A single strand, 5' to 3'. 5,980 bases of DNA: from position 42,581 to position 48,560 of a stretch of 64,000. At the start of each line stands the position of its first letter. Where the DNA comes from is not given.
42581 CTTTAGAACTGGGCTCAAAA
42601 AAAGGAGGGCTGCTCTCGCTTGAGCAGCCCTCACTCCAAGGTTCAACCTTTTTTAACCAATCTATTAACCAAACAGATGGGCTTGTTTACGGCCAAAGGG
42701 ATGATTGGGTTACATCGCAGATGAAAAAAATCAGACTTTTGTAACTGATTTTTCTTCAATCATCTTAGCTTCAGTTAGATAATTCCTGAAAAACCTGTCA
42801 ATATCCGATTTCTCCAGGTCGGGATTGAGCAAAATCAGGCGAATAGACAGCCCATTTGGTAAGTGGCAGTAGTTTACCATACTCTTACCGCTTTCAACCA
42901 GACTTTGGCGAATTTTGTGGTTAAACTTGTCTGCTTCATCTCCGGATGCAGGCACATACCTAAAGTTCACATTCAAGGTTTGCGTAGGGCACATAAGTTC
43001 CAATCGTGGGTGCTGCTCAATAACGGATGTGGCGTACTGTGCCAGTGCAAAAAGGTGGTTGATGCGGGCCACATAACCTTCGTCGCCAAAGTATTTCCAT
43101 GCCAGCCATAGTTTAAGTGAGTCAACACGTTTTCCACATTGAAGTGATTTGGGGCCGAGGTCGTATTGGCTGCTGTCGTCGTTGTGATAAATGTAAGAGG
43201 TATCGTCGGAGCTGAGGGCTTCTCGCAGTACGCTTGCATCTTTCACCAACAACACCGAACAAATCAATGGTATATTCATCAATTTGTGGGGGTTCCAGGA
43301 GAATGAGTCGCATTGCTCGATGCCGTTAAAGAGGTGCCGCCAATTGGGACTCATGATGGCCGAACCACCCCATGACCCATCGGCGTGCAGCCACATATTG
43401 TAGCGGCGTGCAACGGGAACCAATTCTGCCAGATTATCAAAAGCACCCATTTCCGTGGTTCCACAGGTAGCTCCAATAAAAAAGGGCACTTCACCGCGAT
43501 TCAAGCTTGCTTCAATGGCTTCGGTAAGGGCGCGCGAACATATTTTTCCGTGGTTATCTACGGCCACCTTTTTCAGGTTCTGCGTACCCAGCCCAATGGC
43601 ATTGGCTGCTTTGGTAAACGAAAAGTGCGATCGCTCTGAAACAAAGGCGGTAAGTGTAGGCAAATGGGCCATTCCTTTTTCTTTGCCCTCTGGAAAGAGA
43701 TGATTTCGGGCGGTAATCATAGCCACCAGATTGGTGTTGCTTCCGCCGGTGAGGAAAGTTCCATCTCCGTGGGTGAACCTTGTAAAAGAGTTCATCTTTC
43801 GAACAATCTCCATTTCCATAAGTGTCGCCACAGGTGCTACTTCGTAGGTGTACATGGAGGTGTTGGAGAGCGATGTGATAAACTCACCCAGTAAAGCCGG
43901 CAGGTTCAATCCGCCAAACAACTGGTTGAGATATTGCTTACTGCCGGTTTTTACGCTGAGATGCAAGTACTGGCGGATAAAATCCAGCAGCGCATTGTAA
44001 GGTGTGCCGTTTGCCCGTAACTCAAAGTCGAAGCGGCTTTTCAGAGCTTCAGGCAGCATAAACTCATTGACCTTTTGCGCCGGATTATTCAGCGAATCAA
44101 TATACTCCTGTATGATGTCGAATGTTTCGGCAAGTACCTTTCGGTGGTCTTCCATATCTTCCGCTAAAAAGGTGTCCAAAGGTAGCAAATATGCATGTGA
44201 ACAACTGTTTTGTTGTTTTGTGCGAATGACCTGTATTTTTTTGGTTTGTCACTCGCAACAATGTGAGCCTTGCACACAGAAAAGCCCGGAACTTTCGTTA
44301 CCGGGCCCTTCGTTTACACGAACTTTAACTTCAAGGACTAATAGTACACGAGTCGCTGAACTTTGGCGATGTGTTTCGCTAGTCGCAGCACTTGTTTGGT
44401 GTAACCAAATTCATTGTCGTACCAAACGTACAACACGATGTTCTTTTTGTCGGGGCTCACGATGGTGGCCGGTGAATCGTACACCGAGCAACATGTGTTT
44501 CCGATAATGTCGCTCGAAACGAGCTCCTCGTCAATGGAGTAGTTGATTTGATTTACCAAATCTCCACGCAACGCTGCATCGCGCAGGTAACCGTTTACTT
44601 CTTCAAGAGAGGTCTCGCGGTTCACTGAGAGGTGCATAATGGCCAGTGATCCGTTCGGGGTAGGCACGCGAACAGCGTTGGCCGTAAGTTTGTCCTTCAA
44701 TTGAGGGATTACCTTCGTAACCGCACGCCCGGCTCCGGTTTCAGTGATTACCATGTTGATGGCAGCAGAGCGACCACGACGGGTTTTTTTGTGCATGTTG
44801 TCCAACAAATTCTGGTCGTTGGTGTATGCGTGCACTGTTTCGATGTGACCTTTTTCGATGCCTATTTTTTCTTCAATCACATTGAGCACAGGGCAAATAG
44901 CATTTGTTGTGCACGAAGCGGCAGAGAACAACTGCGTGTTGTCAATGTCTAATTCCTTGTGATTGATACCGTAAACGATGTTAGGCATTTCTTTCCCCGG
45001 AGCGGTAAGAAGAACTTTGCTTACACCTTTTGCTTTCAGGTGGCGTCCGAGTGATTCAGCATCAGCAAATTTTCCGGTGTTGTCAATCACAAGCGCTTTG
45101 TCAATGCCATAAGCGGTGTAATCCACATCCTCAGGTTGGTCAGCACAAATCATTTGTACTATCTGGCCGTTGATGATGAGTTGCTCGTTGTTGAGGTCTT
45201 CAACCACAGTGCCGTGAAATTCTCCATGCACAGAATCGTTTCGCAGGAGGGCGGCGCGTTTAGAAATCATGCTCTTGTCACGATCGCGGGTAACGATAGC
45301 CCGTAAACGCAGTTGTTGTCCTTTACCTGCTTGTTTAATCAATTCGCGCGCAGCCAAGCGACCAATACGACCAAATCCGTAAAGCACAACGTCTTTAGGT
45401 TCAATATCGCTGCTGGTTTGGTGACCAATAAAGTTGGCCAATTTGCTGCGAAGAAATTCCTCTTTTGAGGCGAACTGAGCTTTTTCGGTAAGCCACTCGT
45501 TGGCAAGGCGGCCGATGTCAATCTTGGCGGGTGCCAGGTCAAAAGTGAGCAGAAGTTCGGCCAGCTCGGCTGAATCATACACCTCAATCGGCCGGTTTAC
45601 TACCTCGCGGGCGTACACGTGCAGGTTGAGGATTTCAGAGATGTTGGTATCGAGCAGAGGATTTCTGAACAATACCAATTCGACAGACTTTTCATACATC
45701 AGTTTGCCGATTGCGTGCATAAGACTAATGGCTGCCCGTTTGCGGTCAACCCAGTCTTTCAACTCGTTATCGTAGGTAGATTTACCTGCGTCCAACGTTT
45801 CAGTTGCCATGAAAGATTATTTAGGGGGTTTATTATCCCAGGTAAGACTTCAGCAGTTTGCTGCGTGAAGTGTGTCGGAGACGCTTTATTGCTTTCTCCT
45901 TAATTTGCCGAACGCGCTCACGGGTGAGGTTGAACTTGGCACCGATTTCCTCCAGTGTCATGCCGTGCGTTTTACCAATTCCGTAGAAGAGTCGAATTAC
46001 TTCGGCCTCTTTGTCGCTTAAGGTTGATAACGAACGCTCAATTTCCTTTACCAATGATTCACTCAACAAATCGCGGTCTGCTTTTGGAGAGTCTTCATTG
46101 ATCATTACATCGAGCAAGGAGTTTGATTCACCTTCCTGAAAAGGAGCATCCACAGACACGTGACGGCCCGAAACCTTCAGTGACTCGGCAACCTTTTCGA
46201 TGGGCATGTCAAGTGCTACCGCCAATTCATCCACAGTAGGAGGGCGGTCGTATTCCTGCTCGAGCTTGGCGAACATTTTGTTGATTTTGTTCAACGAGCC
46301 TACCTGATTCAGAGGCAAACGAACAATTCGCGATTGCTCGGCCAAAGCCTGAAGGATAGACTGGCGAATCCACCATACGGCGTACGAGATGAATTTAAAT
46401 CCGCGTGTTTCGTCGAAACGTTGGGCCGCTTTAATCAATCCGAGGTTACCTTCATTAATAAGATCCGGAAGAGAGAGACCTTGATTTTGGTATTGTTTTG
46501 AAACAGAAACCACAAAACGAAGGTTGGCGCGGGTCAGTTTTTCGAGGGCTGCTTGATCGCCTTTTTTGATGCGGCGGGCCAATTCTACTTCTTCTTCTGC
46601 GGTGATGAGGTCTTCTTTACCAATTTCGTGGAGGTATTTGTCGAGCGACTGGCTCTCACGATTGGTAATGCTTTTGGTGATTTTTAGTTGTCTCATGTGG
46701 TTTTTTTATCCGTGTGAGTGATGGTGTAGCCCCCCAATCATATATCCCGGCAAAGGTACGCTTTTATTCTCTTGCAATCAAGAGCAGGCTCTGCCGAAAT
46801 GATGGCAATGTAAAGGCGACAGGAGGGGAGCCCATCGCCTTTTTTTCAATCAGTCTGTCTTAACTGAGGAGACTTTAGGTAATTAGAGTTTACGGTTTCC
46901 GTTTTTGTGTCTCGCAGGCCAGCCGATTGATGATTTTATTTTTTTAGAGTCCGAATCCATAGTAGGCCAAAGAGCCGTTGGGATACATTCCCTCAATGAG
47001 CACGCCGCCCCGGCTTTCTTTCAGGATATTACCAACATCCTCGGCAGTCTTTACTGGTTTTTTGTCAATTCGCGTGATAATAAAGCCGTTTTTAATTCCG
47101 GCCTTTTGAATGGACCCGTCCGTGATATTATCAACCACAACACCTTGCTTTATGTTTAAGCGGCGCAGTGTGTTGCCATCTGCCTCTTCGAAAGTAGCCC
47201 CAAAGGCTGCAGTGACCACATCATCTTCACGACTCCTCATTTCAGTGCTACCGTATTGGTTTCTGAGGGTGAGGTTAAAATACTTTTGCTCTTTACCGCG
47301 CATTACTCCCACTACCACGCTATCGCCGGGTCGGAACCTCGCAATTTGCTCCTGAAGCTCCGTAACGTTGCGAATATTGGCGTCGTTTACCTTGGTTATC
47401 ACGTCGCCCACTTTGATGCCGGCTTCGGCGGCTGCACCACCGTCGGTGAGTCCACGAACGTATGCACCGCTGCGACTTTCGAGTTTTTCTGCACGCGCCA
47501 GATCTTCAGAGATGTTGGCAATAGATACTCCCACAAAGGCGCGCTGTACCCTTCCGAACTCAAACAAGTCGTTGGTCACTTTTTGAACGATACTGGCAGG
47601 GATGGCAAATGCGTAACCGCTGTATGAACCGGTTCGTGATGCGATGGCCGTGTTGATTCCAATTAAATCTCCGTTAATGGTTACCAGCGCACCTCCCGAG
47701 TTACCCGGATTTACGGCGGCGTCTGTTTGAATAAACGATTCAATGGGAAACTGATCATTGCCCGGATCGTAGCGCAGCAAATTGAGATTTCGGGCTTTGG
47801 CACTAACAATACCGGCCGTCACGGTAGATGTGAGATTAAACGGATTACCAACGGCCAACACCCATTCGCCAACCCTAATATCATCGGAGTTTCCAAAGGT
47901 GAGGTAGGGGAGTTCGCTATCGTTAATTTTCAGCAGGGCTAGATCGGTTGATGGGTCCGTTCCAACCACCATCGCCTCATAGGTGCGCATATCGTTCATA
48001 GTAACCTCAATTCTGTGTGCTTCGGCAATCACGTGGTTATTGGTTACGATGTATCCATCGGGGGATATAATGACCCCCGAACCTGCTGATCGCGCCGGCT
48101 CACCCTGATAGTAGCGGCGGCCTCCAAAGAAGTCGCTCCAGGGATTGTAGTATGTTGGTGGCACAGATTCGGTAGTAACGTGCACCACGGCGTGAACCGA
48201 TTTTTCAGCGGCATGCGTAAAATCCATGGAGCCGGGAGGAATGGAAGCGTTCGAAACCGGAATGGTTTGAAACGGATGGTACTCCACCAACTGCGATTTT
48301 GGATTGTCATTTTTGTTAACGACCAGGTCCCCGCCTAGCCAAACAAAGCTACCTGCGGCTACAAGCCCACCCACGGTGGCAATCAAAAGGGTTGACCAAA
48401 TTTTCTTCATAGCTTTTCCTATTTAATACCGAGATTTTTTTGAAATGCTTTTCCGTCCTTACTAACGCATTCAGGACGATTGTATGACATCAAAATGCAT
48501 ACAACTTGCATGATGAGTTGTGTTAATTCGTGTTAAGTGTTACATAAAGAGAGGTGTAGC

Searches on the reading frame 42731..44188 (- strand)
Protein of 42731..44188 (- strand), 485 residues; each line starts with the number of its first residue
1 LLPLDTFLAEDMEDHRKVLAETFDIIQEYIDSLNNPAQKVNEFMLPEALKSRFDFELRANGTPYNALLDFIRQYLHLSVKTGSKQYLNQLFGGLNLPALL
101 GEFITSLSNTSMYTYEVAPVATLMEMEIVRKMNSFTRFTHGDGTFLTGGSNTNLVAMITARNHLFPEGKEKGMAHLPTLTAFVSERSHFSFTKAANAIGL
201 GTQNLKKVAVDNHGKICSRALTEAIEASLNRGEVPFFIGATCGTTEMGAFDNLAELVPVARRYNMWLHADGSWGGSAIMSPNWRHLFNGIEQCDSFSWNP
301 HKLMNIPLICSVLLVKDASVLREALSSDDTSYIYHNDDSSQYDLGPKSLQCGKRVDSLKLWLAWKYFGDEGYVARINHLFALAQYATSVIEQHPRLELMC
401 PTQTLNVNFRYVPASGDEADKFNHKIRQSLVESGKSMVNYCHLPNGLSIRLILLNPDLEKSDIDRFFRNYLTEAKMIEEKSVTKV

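Call 31: search_protein_families(library=pfam, proteins=[window:42731-44188:-], max_evalue=0.0001)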
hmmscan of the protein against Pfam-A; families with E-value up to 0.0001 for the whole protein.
window:42731-44188:- (485 aa): 1 family
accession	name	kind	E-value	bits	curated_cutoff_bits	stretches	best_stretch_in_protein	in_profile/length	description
PF00282.25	Pyridoxal_deC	-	5.4e-86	289.1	27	1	46-411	1-374/375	Pyridoxal-dependent decarboxylase conserved domain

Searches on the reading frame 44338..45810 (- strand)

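Call 31: search_protein_families(library=pfam, proteins=[window:44338-45810:-], max_evalue=0.0001)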
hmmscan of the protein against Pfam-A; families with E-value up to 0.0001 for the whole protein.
window:44338-45810:- (490 aa): 2 families
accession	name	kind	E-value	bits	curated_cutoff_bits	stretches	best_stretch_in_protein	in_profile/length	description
PF02800.25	Gp_dh_C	-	7.1e-44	149.6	24.4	1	305-464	1-158/158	Glyceraldehyde 3-phosphate dehydrogenase, C-terminal domain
PF00044.30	Gp_dh_N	-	3.2e-20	72.7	31.7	1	140-250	2-100/101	Glyceraldehyde 3-phosphate dehydrogenase, NAD binding domain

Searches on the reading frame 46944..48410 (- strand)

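Call 31: search_protein_families(library=pfam, proteins=[window:46944-48410:-], max_evalue=0.0001)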
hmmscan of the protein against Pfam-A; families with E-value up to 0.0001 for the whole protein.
window:46944-48410:- (488 aa): 7 families
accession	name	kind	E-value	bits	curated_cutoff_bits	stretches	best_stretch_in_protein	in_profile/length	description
PF13365.12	Trypsin_2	-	3.2e-35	122.4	27.6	1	110-252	1-144/144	Trypsin-like peptidase domain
PF13180.12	PDZ_2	-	1.8e-20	73.4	27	1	309-382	12-80/80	PDZ domain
PF00089.32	Trypsin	-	5.5e-17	62.8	20.6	1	109-277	26-218/220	Trypsin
PF00595.29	PDZ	-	1.4e-14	54.6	23.2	1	289-368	8-79/81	PDZ domain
PF17820.7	PDZ_6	-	2.8e-12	46.6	27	1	319-357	3-41/54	PDZ domain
PF12812.13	PDZ_1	-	5.5e-10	39.6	28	0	403-464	11-73/78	PDZ-like domain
PF14685.13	PDZ_Tricorn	-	3.8e-05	24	25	0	419-467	18-68/88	Tricorn protease PDZ domain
